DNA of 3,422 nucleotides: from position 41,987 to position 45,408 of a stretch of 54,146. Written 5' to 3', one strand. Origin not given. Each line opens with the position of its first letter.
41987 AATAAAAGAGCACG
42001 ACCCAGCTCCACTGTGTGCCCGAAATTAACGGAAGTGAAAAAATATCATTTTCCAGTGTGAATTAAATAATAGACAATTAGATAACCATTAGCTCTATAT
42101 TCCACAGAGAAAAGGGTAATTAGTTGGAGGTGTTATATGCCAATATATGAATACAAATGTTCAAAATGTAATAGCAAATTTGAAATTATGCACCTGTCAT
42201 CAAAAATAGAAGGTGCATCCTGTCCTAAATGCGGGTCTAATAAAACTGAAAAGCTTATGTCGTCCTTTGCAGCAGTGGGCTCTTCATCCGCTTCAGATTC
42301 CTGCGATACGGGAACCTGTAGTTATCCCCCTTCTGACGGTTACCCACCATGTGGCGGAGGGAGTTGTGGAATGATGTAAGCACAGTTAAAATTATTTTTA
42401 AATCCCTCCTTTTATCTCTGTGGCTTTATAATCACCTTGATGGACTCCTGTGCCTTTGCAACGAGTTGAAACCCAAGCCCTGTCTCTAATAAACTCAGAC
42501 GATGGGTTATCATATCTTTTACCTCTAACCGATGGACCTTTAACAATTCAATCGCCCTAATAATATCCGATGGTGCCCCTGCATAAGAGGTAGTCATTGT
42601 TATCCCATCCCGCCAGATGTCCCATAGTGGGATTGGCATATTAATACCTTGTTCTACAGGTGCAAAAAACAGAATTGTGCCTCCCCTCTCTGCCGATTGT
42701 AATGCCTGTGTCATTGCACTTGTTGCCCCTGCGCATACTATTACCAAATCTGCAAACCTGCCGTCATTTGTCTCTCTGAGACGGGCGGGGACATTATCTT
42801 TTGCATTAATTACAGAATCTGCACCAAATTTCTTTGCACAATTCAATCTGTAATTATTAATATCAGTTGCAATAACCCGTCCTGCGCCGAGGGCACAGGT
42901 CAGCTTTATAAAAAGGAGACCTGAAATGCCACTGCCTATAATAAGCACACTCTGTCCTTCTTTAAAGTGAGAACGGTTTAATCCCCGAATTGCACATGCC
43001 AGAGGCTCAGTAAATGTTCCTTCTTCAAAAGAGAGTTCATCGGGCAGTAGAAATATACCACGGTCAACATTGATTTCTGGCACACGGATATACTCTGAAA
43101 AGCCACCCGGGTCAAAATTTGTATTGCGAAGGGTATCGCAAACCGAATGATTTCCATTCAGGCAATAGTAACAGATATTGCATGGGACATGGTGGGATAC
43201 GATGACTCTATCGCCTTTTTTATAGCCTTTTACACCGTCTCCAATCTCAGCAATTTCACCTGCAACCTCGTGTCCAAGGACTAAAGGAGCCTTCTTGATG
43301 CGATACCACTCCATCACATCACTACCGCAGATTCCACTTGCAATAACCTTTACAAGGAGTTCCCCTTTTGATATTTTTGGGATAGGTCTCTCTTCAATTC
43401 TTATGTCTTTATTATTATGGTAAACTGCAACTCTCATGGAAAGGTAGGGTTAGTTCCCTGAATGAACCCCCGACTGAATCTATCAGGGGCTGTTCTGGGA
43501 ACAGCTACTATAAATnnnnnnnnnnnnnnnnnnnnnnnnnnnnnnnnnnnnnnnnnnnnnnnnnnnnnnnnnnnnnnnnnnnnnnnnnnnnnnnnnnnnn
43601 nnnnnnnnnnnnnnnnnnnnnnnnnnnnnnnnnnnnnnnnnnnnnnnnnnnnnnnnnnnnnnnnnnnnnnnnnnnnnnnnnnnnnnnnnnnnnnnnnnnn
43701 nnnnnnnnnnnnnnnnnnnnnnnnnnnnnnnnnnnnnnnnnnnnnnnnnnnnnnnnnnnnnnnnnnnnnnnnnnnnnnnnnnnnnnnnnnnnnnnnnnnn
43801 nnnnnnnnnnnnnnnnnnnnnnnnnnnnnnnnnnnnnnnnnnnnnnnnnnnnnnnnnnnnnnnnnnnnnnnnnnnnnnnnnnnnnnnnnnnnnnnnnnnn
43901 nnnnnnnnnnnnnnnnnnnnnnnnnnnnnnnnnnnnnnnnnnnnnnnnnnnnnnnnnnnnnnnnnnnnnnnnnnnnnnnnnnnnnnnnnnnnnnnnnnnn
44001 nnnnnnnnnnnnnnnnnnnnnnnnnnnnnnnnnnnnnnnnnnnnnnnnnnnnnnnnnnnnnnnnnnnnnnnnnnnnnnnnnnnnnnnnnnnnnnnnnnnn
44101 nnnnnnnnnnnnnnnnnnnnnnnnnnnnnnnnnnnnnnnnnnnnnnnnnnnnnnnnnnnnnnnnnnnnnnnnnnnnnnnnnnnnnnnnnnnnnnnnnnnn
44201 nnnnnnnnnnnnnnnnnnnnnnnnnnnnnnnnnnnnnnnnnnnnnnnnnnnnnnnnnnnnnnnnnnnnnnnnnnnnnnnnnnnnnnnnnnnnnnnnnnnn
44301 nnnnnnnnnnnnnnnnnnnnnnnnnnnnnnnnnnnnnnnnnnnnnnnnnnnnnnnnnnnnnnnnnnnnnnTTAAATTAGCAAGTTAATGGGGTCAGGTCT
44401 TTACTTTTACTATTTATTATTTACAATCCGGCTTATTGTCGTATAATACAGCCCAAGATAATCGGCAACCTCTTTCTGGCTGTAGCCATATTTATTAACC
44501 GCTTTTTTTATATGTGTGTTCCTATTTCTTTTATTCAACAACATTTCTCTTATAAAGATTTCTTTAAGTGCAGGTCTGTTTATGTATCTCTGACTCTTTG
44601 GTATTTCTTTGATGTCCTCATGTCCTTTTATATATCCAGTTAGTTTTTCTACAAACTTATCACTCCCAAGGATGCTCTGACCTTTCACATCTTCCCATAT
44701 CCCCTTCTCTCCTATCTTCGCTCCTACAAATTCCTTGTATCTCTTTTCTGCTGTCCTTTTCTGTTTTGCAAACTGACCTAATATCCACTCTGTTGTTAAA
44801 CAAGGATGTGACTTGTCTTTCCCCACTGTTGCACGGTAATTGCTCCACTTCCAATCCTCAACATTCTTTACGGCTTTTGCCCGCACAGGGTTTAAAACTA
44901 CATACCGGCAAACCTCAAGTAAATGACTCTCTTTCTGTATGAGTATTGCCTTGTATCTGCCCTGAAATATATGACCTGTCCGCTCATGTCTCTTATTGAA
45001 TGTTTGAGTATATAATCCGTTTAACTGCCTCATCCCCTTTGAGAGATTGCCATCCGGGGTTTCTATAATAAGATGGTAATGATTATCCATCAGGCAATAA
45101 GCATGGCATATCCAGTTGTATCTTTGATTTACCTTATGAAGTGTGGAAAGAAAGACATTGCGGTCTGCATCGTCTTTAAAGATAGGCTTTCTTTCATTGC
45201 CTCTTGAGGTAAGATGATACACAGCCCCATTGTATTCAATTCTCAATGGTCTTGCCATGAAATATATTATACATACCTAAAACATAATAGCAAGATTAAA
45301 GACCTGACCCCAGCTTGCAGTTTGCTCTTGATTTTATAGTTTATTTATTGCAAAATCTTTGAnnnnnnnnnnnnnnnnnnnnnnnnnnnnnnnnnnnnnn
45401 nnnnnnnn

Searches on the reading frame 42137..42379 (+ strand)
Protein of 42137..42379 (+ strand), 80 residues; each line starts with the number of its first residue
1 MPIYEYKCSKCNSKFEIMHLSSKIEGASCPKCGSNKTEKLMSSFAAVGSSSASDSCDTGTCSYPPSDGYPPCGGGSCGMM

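Call 10: search_protein_families(library=pfam, proteins=[window:42137-42379:+])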
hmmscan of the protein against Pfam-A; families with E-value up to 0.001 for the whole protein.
window:42137-42379:+ (80 aa): 2 families
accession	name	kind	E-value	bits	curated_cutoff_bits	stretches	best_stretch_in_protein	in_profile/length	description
PF09723.15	Zn_ribbon_8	-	5.4e-15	55.6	34.4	1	1-41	1-41/41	Zinc ribbon domain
PF23451.1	Zn_ribbon_PaaD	-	0.00027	21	27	0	22-40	10-28/53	PaaD zinc beta ribbon domain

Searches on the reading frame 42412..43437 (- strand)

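Call 10: search_protein_families(library=pfam, proteins=[window:42412-43437:-])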
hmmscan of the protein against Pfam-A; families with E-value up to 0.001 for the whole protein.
window:42412-43437:- (341 aa): 3 families
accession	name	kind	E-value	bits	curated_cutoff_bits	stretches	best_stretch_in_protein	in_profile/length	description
PF08240.17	ADH_N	-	7.1e-28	97.4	23.5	1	24-123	2-98/104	Alcohol dehydrogenase GroES-like domain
PF00107.32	ADH_zinc_N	-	4.2e-23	82.2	31.8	1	173-299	3-127/129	Zinc-binding dehydrogenase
PF16912.11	Glu_dehyd_C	-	0.00069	19.6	34.9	0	154-256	25-127/211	Glucose dehydrogenase C-terminus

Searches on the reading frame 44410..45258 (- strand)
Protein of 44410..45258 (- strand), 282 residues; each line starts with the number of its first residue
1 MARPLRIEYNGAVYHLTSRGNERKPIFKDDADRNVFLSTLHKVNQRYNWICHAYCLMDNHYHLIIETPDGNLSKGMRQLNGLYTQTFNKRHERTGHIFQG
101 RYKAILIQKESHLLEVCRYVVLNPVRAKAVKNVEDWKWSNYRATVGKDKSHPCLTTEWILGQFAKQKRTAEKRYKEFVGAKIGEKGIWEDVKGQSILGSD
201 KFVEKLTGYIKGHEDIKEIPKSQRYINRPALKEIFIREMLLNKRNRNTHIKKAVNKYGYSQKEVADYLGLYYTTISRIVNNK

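Call 10: search_protein_families(library=pfam, proteins=[window:44410-45258:-])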
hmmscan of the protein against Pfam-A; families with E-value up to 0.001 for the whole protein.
window:44410-45258:- (282 aa): 2 families
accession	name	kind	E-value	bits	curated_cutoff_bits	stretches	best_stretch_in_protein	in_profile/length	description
PF01797.21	Y1_Tnp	-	7.6e-15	55.5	23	1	12-120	5-118/121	Transposase IS200 like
PF01381.28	HTH_3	-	6.4e-05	23.4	23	1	250-282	1-33/55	Helix-turn-helix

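Call 61: search_protein_families(library=ncbifam, proteins=[window:44410-45258:-])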
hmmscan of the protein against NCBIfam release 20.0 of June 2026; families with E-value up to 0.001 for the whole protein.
window:44410-45258:- (282 aa): 2 families
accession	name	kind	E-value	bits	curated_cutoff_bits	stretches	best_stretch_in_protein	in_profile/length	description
NF047646.1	REP_Tyr_transpos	equivalog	1.6e-29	102.7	80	1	6-139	4-146/146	REP-associated tyrosine transposase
NF033573.1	transpos_IS200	equivalog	0.00042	20.5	55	0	13-94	12-93/126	IS200/IS605 family transposase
